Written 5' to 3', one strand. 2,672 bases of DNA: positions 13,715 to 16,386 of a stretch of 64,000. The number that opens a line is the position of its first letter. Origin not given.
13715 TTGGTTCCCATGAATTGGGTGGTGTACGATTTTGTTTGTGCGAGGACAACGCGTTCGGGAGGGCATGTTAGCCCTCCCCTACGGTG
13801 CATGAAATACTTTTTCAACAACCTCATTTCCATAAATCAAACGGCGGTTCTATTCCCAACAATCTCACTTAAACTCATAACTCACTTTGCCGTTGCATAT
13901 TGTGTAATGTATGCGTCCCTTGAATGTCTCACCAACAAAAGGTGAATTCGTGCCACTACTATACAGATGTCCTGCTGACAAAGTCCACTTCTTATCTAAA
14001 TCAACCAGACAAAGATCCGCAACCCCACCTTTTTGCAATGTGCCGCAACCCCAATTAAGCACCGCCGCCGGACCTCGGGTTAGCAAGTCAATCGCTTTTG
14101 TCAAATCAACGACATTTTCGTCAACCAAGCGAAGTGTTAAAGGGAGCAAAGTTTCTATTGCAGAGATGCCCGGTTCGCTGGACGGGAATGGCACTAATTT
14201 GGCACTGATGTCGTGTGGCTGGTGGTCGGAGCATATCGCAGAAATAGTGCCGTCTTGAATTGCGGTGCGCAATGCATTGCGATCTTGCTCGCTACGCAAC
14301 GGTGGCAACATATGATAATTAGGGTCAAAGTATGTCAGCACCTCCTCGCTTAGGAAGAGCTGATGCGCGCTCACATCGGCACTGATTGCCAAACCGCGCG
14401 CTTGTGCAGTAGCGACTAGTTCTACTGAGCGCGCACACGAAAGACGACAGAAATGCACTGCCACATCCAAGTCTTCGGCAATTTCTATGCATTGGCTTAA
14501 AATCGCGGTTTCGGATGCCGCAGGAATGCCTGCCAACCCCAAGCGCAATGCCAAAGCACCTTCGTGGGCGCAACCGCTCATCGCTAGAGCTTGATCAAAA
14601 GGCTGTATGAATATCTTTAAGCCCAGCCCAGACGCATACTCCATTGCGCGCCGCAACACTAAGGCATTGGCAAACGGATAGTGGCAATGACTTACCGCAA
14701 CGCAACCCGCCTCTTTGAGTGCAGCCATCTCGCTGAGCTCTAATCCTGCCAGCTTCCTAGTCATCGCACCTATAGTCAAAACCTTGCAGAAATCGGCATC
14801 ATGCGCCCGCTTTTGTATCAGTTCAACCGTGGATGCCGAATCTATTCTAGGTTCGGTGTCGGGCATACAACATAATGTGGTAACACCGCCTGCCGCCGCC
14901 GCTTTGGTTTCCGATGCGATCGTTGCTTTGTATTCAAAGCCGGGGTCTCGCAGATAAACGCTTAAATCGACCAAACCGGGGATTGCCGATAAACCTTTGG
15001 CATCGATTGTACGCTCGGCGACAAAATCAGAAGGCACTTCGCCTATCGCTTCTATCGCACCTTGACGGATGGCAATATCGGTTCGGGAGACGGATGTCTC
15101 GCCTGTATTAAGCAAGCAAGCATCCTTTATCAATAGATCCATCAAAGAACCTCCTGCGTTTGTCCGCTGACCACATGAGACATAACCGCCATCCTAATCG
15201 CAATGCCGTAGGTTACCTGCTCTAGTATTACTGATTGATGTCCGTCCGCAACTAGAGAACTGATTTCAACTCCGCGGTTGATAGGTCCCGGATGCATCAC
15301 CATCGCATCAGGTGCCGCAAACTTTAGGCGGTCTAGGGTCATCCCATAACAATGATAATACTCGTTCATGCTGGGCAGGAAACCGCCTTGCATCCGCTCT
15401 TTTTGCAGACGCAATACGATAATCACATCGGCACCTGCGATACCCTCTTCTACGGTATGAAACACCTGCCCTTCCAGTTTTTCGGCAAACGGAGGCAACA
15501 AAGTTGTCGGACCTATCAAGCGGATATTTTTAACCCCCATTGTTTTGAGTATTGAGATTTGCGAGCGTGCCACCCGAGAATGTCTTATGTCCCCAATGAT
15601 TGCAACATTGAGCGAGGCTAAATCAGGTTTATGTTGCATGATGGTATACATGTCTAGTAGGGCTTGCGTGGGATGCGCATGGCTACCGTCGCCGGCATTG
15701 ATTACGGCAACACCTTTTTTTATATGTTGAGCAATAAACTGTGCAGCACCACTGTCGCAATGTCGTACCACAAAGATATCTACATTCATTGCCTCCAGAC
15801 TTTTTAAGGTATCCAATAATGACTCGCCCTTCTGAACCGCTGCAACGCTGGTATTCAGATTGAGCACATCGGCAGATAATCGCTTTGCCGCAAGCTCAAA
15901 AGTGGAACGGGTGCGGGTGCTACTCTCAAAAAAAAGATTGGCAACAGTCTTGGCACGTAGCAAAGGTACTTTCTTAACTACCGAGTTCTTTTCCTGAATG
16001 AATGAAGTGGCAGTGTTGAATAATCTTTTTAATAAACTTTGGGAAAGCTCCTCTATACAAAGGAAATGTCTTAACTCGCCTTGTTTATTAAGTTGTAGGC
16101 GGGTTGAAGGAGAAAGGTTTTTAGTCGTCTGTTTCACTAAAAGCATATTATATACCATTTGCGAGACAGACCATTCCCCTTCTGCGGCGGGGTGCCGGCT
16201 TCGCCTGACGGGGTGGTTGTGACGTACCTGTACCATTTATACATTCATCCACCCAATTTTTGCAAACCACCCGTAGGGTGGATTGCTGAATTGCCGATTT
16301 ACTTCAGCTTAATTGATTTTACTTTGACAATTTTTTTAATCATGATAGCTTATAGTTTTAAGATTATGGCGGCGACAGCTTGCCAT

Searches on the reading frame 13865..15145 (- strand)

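Call 50: search_protein_families(library=pfam, proteins=[window:13865-15145:-], max_evalue=0.00001)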
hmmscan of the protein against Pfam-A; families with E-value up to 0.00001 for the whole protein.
window:13865-15145:- (426 aa): 2 families
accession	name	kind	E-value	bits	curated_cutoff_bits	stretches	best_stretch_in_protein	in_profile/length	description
PF01979.26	Amidohydro_1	-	9.3e-18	65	25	1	55-421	3-344/345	Amidohydrolase family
PF07969.17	Amidohydro_3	-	9.9e-08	32.3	29.7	0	341-423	402-472/472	Amidohydrolase family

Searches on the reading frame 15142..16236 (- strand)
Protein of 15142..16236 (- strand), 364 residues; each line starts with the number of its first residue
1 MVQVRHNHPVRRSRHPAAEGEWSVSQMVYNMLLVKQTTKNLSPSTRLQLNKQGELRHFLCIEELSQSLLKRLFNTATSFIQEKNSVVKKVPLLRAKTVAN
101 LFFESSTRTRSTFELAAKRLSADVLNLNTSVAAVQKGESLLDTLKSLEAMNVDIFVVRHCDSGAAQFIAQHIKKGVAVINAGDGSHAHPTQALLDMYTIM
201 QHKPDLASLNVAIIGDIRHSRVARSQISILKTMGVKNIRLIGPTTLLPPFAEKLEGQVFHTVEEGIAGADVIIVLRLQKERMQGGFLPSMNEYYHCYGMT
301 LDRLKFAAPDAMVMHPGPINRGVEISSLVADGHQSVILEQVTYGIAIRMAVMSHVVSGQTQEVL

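Call 50: search_protein_families(library=pfam, proteins=[window:15142-16236:-], max_evalue=0.00001)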
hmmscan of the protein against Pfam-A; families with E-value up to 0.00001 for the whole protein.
window:15142-16236:- (364 aa): 2 families
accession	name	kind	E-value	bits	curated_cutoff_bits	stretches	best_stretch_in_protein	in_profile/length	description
PF02729.26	OTCace_N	-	5.9e-42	143.7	29.9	1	56-200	1-147/148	Aspartate/ornithine carbamoyltransferase, carbamoyl-P binding domain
PF00185.30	OTCace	-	3e-24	86.3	29.4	1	209-354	3-156/157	Aspartate/ornithine carbamoyltransferase, Asp/Orn binding domain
